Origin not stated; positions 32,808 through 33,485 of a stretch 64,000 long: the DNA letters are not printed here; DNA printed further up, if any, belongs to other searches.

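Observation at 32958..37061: AAA-ATPase plus S8 subtilase plus small ORF operon (IetAS-like candidate defense module)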

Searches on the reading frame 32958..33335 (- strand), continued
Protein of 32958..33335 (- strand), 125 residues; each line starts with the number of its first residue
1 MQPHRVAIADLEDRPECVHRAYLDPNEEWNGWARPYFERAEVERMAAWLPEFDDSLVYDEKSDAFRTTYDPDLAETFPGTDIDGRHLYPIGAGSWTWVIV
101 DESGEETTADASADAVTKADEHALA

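Call 86: search_protein_families(library=ncbifam, proteins=[window:32958-33335:-], max_evalue=0.001)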
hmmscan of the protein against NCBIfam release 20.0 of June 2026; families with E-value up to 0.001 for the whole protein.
window:32958-33335:- (125 aa): 0 families

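Call 87: search_protein_families(library=ncbifam, proteins=[L006:4555-5664:+, L006:5792-7999:+, L096:4391-5602:+], max_evalue=0.00001)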
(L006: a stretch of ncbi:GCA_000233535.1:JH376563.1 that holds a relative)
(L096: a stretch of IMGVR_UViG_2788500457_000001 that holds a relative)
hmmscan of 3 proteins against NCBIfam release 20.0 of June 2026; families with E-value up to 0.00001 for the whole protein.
L006:4555-5664:+ (369 aa): 11 families
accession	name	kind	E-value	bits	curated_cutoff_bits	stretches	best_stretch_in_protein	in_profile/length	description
NF042959.1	IteA_antiphage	equivalog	9.8e-76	255.3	510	1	9-354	9-364/367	anti-phage ATPase IteA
NF003069.1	PRK03992.1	subfamily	2.7e-30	105.8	500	1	108-324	155-377/379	proteasome-activating nucleotidase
TIGR01242.2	TIGR01242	subfamily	8.8e-29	100.6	500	1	108-320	138-356/362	proteasome-activating nucleotidase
TIGR01243.1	CDC48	subfamily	3.4e-25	88.5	802.65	1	108-295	477-668/733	CDC48 family AAA ATPase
NF047748.1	PrtsmActNtasePan1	equivalog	1e-24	87.3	750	1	107-326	171-396/405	proteasome-activating nucleotidase Pan1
TIGR01241.2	FtsH_fam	equivalog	2.1e-24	86.2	600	1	118-319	195-402/598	ATP-dependent zinc metalloprotease FtsH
NF047747.1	PrtsmActNtasePan2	equivalog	5.6e-22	78.5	700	1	108-292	175-365/397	proteasome-activating nucleotidase Pan2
NF041006.2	cell_div_CdvC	equivalog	1.8e-18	66.6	650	1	120-300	136-323/370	cell division protein CdvC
NF008004.0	PRK10733.1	equivalog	6.3e-17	60.8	1008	1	95-293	165-366/644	ATP-dependent zinc metalloprotease FtsH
NF003229.0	PRK04195.1-5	equivalog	5.8e-09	35.1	280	1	110-206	35-132/413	replication factor C large subunit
TIGR03689.1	pup_AAA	equivalog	2.6e-07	29.7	504.75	1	108-263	206-380/512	proteasome ATPase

L006:5792-7999:+ (735 aa): 2 families
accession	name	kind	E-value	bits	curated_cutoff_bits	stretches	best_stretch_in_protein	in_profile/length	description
NF042956.1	IteS_antiphage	equivalog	4.4e-34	117.8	900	1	182-541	199-578/747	S8 family anti-phage peptidase IteS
TIGR03921.1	T7SS_mycosin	equivalog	5.2e-06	25.8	278.75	0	379-514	154-278/353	type VII secretion-associated serine protease mycosin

L096:4391-5602:+ (403 aa): 12 families
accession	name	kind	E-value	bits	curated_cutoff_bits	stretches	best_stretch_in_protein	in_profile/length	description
NF042959.1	IteA_antiphage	equivalog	1.9e-101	339.9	510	1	42-349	4-318/367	anti-phage ATPase IteA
NF003069.1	PRK03992.1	subfamily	4.4e-29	101.8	500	1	144-289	152-304/379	proteasome-activating nucleotidase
TIGR01242.2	TIGR01242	subfamily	8e-28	97.5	500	1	134-289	124-287/362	proteasome-activating nucleotidase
NF047748.1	PrtsmActNtasePan1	equivalog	6.8e-26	91.2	750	1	140-290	164-322/405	proteasome-activating nucleotidase Pan1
NF047747.1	PrtsmActNtasePan2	equivalog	2.8e-25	89.4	700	1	110-289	139-324/397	proteasome-activating nucleotidase Pan2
TIGR01243.1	CDC48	subfamily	6.8e-25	87.5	802.65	1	146-289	476-624/733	CDC48 family AAA ATPase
TIGR01241.2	FtsH_fam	equivalog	1.7e-24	86.5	600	1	160-288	198-333/598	ATP-dependent zinc metalloprotease FtsH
NF008004.0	PRK10733.1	equivalog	2.4e-19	68.8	1008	1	135-288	163-323/644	ATP-dependent zinc metalloprotease FtsH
NF041006.2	cell_div_CdvC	equivalog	9.3e-18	64.3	650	1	160-294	137-280/370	cell division protein CdvC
TIGR03689.1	pup_AAA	equivalog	1.6e-14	53.5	504.75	1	145-301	204-379/512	proteasome ATPase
TIGR03922.1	T7SS_EccA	equivalog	2.1e-10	39.8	466.65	1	156-299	311-463/557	type VII secretion AAA-ATPase EccA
NF003229.0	PRK04195.1-5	equivalog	2.1e-07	30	280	1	157-245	44-132/413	replication factor C large subunit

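Call 89: find_encoding_contigs(protein=P0010, flank=7000, max_places=3)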
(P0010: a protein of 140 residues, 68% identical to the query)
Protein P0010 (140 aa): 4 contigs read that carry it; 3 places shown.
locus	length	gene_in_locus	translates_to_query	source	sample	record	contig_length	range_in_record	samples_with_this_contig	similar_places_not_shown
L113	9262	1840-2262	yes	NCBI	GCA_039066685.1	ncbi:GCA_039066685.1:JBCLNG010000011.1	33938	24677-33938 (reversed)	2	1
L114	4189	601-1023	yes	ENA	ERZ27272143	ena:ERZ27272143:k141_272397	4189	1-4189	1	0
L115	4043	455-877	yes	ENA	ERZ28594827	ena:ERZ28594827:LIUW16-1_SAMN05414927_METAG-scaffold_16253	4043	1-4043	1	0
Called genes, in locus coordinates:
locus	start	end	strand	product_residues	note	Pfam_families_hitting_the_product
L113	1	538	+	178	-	PF18735:HEPN_RiboL-PSP, PF18737:HEPN_MAE_28990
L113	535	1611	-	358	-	PF00145:DNA_methylase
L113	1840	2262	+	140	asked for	-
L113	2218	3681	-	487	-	PF09563:RE_LlaJI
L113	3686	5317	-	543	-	PF07728:AAA_5 (weak)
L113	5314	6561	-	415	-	PF00145:DNA_methylase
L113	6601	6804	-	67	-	-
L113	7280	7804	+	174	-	-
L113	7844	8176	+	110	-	PF00589:Phage_integrase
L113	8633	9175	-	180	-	PF02632:BioY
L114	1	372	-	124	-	?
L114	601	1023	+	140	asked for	-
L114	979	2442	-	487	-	PF09563:RE_LlaJI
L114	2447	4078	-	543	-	PF07728:AAA_5 (weak)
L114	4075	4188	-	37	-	?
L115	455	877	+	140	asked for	-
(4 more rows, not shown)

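Call 90: find_encoding_contigs(protein=P0038, flank=7000, max_places=3)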
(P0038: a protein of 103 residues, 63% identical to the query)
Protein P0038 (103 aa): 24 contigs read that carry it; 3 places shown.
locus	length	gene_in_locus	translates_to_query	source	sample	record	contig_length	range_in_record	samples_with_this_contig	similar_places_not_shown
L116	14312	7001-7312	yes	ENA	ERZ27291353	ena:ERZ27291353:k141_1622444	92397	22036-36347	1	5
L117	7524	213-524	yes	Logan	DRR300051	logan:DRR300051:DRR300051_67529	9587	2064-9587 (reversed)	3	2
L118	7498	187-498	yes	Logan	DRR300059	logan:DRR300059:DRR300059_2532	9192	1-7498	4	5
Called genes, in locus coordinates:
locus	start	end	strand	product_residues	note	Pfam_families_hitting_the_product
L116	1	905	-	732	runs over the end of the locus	PF00580:UvrD-helicase (faint), PF01443:Viral_helicase1 (faint), PF13245:AAA_19 (faint), PF13361:UvrD_C (faint), PF13538:UvrD_C_2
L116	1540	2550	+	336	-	PF04245:NA37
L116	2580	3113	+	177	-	PF22016:DUF6933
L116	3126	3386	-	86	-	-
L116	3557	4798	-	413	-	-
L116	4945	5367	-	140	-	PF07751:Abi_2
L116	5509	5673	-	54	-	PF07751:Abi_2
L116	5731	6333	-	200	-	-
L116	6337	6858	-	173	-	-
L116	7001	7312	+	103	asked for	-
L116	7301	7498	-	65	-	-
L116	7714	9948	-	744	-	PF13166:AAA_13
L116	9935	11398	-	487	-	PF09563:RE_LlaJI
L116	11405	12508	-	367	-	PF07728:AAA_5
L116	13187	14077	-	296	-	PF00145:DNA_methylase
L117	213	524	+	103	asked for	-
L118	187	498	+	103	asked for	-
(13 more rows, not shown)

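Call 91: find_encoding_contigs(protein=P0027, flank=7000, max_places=2)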
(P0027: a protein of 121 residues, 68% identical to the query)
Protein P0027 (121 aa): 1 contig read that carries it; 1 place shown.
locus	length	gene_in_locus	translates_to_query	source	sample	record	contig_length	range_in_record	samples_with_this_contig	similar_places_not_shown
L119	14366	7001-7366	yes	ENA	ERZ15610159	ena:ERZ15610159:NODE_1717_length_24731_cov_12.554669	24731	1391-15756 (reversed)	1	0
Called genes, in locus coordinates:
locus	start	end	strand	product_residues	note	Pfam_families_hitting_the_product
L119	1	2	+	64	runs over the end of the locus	-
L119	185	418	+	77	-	-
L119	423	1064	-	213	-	-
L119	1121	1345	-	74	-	-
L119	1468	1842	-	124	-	-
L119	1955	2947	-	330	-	PF00929:RNase_T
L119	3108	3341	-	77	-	-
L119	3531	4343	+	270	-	PF26915:Phage_P4_cII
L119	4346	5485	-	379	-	-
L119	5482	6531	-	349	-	PF06114:Peptidase_M78 (faint), PF12844:HTH_19 (weak), PF01381:HTH_3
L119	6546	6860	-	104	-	-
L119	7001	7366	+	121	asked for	-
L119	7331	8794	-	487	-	PF09563:RE_LlaJI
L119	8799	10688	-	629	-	PF07728:AAA_5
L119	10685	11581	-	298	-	PF00145:DNA_methylase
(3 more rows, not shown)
